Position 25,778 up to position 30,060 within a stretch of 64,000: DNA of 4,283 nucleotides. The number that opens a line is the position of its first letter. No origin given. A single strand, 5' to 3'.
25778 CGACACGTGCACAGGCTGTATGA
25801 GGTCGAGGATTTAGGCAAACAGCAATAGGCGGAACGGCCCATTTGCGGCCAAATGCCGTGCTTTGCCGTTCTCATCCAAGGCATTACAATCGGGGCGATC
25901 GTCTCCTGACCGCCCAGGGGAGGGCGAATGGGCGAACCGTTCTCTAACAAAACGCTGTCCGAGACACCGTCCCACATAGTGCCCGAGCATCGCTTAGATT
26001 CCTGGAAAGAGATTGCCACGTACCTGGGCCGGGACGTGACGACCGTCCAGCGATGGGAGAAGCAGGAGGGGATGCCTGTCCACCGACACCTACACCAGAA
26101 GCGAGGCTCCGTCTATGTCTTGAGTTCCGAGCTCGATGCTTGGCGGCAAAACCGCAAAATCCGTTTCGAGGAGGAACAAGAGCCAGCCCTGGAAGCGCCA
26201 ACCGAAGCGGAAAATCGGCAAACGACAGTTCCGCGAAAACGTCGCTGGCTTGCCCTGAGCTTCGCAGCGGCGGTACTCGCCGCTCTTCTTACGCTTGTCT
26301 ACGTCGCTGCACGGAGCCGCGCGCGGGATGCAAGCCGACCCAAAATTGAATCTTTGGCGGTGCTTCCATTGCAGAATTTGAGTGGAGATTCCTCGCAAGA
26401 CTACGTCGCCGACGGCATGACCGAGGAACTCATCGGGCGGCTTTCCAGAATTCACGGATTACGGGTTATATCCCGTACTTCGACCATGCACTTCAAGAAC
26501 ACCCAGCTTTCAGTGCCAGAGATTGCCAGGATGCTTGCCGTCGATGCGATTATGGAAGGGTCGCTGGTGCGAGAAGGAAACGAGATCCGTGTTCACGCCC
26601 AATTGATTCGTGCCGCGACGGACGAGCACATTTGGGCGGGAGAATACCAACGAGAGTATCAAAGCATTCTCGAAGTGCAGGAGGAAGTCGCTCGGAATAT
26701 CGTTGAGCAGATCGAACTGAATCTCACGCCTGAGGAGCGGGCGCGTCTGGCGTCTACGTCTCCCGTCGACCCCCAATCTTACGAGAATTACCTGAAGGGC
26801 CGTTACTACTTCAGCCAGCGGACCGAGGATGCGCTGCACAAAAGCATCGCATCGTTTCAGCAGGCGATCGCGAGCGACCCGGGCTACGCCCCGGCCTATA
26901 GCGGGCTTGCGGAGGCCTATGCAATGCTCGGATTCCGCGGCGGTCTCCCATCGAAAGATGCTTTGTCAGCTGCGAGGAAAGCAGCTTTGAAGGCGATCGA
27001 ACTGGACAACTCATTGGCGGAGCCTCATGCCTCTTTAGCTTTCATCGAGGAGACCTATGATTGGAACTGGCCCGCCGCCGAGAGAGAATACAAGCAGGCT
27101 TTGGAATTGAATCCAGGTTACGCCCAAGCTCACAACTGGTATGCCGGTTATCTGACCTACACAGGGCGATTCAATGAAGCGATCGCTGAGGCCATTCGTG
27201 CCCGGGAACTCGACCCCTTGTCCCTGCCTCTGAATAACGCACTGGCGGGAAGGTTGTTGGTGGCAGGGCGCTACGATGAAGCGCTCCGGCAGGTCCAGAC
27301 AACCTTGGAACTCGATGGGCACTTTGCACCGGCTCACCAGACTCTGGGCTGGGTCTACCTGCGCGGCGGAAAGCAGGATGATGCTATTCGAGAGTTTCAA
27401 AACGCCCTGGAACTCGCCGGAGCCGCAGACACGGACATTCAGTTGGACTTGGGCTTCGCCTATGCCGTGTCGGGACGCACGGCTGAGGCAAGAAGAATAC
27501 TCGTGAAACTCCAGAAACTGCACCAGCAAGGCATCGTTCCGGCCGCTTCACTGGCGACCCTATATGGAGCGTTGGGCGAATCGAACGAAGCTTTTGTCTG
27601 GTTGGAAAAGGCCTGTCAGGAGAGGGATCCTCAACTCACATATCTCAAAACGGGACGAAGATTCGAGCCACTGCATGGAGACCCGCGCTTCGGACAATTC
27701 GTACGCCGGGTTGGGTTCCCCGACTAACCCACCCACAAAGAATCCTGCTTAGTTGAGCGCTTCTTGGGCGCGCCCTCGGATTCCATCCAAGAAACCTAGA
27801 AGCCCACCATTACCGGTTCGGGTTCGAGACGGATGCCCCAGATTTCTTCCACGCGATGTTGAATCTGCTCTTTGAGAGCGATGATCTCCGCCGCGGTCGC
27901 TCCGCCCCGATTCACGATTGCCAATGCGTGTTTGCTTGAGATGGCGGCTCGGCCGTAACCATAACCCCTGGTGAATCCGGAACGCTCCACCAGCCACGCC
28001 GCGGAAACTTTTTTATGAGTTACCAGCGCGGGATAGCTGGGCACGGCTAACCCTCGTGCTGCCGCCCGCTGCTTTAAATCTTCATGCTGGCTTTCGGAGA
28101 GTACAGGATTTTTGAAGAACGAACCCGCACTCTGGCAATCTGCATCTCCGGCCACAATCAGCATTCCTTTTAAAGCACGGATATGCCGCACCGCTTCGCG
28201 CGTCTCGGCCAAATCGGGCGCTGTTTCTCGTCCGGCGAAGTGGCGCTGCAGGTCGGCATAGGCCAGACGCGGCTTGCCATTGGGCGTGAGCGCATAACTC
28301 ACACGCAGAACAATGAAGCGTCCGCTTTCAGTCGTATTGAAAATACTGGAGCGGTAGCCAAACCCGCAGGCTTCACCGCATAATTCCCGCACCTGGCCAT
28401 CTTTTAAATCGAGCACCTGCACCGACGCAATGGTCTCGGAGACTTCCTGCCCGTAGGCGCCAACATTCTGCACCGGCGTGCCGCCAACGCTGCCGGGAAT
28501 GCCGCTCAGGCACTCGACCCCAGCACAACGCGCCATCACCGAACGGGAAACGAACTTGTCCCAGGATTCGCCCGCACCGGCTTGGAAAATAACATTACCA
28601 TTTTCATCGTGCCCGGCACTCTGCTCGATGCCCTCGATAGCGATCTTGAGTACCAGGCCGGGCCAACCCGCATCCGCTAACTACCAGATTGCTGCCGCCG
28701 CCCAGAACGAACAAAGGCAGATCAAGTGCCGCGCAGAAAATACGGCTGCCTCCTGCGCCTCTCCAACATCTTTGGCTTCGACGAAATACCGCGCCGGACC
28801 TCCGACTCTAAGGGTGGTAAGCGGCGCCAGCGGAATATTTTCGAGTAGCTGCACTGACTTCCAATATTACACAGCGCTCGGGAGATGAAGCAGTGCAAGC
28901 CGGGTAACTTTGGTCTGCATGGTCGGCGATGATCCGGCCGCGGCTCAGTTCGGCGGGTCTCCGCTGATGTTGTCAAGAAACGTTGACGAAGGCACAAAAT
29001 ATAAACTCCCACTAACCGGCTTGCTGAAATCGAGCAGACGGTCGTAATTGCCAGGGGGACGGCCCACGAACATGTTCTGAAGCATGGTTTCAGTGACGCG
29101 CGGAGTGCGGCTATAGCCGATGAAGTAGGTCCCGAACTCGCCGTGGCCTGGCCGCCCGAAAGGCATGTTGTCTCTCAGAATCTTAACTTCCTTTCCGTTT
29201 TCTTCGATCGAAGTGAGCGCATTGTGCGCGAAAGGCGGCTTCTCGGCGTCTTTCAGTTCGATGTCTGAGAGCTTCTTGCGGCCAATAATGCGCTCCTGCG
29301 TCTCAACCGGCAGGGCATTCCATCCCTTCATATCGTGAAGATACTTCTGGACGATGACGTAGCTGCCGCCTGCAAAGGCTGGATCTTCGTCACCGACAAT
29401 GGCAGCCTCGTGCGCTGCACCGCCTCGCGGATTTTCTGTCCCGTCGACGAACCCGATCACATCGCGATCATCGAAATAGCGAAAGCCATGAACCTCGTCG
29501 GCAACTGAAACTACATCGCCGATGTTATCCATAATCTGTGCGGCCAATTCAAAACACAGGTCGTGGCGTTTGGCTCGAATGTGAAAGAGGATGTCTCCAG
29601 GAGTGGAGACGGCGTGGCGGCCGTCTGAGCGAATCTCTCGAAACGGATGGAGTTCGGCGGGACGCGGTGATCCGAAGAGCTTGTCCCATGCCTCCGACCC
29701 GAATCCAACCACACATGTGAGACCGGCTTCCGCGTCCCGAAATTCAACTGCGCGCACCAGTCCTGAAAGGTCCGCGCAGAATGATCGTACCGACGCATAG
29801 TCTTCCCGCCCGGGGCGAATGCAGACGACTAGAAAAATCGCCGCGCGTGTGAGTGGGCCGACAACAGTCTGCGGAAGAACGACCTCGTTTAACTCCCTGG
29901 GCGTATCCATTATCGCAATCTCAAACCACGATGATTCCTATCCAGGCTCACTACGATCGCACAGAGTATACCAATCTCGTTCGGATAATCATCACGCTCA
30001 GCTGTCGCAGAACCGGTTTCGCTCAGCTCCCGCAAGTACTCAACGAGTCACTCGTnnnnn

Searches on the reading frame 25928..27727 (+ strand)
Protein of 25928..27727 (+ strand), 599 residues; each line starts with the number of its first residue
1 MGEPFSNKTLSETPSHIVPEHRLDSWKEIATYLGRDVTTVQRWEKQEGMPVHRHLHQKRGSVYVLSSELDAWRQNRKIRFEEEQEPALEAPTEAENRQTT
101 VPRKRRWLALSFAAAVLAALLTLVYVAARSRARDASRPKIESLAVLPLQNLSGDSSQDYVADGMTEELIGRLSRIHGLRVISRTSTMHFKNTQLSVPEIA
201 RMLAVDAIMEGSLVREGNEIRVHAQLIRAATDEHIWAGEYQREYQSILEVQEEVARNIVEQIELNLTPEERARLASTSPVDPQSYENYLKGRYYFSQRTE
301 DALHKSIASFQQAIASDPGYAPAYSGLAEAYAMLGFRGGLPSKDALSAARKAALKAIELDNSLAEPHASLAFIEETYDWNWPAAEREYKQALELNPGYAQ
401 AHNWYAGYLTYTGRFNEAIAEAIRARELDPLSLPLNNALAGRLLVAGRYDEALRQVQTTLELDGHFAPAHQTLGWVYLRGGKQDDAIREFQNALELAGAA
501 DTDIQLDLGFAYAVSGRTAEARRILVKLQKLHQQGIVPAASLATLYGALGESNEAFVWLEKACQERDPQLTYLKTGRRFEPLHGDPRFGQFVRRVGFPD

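Call 67: search_protein_families(library=pfam, proteins=[window:25928-27727:+], max_evalue=0.00001)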
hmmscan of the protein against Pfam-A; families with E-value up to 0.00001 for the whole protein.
window:25928-27727:+ (599 aa): 10 families
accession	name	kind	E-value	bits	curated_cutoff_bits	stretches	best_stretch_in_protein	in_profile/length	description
PF14559.12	TPR_19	-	9.1e-18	64.8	25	0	481-534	5-57/68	Tetratricopeptide repeat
PF13431.12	TPR_17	-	5.4e-14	51.7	24.4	0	388-419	2-33/34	Tetratricopeptide repeat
PF07719.23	TPR_2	-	6.2e-14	51.3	27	0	467-497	1-31/34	Tetratricopeptide repeat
PF13414.12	TPR_11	-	5.6e-13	48.8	26.8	0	305-335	12-42/42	TPR repeat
PF13432.12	TPR_16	-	1.1e-09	39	32.7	0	380-427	12-59/65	Tetratricopeptide repeat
PF13428.12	TPR_14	-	2e-08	34.5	23.5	0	469-506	3-39/44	Tetratricopeptide repeat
PF00515.34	TPR_1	-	2.3e-08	33.9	27.8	0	467-496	1-30/34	Tetratricopeptide repeat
PF13424.12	TPR_12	-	8.6e-08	32.7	30.1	0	438-497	8-75/77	Tetratricopeptide repeat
PF13181.12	TPR_8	-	3e-07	30.5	25.7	0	467-497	1-31/34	Tetratricopeptide repeat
PF12728.13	HTH_17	-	5.5e-06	27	27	0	27-76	5-50/51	Helix-turn-helix domain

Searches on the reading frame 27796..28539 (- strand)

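Call 67: search_protein_families(library=pfam, proteins=[window:27796-28539:-], max_evalue=0.00001)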
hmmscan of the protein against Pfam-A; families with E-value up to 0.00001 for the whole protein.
window:27796-28539:- (247 aa): 2 families
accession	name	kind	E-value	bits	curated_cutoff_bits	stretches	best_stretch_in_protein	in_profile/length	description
PF02873.21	MurB_C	-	1.6e-25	89.6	27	1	115-245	4-99/99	UDP-N-acetylenolpyruvoylglucosamine reductase, C-terminal domain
PF01565.28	FAD_binding_4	-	5e-08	33.2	26.4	1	5-52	87-137/139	FAD binding domain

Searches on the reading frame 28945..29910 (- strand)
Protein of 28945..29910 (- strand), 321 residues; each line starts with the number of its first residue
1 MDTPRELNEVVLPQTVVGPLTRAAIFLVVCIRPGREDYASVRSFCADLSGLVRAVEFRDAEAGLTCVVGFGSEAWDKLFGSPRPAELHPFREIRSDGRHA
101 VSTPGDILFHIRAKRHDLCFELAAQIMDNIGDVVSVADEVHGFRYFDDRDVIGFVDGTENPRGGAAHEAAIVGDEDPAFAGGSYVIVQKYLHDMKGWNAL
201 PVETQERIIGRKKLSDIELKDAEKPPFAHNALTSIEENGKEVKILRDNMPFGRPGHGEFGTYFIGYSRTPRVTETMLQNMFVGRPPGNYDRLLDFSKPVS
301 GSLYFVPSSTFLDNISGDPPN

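Call 67: search_protein_families(library=pfam, proteins=[window:28945-29910:-], max_evalue=0.00001)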
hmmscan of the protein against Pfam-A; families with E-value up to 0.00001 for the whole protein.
window:28945-29910:- (321 aa): 2 families
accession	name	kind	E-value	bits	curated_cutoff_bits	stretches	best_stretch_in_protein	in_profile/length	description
PF20628.3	Dyp_perox_C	-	4.5e-59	199.4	20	1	147-310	1-165/166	Dyp-type peroxidase, C-terminal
PF04261.18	Dyp_perox_N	-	3.5e-34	118.4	20.4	1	14-144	2-146/146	Dyp-type peroxidase, N-terminal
